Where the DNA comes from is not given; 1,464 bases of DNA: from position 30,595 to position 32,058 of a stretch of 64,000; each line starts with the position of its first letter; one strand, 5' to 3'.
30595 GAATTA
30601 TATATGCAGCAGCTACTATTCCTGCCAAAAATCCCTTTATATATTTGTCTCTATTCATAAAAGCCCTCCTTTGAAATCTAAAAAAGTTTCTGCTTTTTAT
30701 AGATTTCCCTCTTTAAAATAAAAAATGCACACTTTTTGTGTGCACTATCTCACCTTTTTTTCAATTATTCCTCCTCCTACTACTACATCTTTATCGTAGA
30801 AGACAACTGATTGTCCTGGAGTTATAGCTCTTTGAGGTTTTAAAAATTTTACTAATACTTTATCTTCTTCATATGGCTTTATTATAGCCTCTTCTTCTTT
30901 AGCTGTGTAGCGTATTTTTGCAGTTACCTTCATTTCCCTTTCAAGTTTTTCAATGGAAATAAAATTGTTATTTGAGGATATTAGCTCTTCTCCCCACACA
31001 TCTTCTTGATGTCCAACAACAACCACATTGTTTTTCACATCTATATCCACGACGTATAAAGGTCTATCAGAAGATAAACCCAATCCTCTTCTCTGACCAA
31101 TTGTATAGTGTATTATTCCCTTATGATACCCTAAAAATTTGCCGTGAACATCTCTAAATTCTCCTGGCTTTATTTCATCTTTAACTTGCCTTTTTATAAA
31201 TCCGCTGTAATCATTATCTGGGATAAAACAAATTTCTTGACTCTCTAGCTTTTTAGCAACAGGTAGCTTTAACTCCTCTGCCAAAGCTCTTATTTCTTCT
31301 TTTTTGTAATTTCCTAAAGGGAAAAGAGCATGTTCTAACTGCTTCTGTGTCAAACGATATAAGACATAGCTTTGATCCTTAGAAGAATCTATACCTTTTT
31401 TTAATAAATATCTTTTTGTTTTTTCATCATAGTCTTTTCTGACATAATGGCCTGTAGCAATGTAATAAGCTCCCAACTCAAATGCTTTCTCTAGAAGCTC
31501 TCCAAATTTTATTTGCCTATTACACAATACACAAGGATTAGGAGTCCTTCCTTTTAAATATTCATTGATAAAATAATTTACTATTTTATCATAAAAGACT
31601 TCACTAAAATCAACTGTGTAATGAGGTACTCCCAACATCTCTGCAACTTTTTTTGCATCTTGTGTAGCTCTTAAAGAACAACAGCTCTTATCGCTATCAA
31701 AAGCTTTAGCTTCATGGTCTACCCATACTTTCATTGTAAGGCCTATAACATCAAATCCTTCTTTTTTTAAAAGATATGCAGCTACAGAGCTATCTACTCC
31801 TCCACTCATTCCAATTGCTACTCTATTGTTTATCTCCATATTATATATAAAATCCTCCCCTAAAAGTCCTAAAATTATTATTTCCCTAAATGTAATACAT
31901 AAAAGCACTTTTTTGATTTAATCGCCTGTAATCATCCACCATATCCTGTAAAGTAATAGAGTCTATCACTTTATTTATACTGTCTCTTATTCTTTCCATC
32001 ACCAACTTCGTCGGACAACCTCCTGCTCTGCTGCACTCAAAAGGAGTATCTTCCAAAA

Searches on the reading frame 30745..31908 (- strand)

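Call 8: search_protein_families(library=pfam, proteins=[window:30745-31908:-])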
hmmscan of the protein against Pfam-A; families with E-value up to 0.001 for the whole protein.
window:30745-31908:- (387 aa): 8 families
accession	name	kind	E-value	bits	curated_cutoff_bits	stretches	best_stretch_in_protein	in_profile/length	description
PF03054.22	tRNA_Me_trans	-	6.5e-78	261.5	20.6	1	29-230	2-201/202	tRNA methyl transferase HUP domain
PF20259.3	tRNA_Me_trans_M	-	2.7e-21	75.3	27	1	237-300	3-66/66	tRNA methyl transferase PRC-barrel domain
PF20258.4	tRNA_Me_trans_C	-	3.8e-19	69.2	20.6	1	308-382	3-77/77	Aminomethyltransferase beta-barrel domain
PF02540.23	NAD_synthase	-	2.9e-05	23.8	21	1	28-103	19-83/242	NAD synthase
PF02568.20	ThiI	-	3.4e-05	24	20.5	1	30-87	6-63/197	Thiamine biosynthesis protein (ThiI)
PF24167.1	DUF7411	-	0.00041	20.4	28.7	0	30-114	3-71/194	Family of unknown function (DUF7411)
PF01171.26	ATP_bind_3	-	0.00047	20.4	27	0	30-216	2-162/182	PP-loop family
PF06508.19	QueC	-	0.00073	19.5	22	0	32-62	4-34/210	Queuosine biosynthesis protein QueC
